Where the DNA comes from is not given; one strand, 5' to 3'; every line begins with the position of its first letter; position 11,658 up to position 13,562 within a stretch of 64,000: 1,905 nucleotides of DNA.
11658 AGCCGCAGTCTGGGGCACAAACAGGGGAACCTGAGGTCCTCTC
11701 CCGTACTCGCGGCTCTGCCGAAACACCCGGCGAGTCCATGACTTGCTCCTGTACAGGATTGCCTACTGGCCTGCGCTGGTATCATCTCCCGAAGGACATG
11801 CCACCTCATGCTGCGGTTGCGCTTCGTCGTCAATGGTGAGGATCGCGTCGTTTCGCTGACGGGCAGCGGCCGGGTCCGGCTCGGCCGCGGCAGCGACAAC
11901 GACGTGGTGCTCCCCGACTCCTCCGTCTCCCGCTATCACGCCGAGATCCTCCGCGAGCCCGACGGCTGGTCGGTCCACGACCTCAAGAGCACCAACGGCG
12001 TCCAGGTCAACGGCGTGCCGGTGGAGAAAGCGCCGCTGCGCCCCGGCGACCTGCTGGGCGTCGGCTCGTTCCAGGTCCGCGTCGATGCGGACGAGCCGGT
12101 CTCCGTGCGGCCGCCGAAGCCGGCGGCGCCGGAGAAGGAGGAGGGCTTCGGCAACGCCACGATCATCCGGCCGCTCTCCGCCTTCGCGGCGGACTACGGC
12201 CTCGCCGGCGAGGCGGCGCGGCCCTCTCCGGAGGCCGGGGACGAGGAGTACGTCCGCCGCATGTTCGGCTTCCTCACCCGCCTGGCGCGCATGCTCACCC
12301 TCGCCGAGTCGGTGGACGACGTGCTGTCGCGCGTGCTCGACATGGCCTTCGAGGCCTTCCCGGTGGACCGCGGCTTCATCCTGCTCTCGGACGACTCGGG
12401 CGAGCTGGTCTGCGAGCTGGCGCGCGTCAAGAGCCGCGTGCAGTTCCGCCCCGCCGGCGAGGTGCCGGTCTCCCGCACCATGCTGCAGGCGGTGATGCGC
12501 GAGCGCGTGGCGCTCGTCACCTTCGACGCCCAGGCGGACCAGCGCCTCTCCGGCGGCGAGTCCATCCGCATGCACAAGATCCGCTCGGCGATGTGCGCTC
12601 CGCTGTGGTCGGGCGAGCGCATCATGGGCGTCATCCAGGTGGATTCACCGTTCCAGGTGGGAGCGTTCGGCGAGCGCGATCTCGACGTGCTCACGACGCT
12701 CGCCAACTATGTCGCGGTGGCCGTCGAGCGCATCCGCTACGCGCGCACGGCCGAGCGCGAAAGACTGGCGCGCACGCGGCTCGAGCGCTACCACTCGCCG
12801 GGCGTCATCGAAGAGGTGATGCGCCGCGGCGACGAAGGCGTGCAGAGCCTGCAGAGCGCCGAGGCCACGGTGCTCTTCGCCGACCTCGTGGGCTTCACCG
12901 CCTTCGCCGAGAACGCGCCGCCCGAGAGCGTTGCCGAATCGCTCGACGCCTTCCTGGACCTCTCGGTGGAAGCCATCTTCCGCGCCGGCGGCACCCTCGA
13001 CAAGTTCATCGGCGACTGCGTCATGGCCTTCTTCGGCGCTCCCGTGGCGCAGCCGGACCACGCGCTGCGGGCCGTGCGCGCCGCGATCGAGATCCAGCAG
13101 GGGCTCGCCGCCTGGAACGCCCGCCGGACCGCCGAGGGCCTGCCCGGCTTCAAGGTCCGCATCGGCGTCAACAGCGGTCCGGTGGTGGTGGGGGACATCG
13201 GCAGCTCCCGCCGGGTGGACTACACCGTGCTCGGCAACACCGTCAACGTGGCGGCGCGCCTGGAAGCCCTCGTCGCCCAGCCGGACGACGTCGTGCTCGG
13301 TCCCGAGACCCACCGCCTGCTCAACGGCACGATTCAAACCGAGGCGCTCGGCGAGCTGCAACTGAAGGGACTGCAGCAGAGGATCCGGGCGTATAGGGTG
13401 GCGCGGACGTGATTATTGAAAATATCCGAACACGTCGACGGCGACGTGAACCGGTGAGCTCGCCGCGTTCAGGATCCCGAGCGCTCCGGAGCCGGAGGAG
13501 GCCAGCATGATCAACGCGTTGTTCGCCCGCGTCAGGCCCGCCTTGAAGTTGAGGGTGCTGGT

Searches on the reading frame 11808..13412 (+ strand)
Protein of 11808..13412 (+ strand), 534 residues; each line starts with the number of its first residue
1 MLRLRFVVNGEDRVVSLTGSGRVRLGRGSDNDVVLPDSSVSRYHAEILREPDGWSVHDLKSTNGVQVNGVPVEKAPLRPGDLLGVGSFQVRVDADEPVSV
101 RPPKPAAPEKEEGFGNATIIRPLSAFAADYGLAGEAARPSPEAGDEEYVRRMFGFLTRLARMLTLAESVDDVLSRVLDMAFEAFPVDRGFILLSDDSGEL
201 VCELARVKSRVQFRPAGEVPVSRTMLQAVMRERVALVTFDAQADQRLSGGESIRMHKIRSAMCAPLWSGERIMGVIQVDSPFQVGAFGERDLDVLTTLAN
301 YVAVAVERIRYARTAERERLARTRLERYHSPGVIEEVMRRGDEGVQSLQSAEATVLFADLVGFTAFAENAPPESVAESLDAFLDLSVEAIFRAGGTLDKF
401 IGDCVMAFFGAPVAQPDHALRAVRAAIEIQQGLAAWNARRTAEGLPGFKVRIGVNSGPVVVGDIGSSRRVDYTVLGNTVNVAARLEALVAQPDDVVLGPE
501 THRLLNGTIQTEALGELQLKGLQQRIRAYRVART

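Call 17: search_protein_families(library=pfam, proteins=[window:11808-13412:+], max_evalue=0.001)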
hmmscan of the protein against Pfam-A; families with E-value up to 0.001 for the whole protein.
window:11808-13412:+ (534 aa): 6 families
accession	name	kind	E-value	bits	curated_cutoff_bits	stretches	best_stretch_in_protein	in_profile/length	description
PF00211.25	Guanylate_cyc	-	3.4e-26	92.4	21.9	1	349-529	5-179/183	Adenylate and Guanylate cyclase catalytic domain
PF00498.31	FHA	-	2.4e-19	69.9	20.7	1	23-86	1-67/67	FHA domain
PF13185.12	GAF_2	-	2.1e-16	60.8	28.6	1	167-307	2-136/136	GAF domain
PF01590.32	GAF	-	4.5e-16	60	22.4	1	169-306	2-133/133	GAF domain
PF16697.10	Yop-YscD_cpl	-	2.4e-15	57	33.2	1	16-92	13-90/94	Inner membrane component of T3SS, cytoplasmic domain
PF13492.12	GAF_3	-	4.5e-10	40.5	27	1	168-308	1-129/129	GAF domain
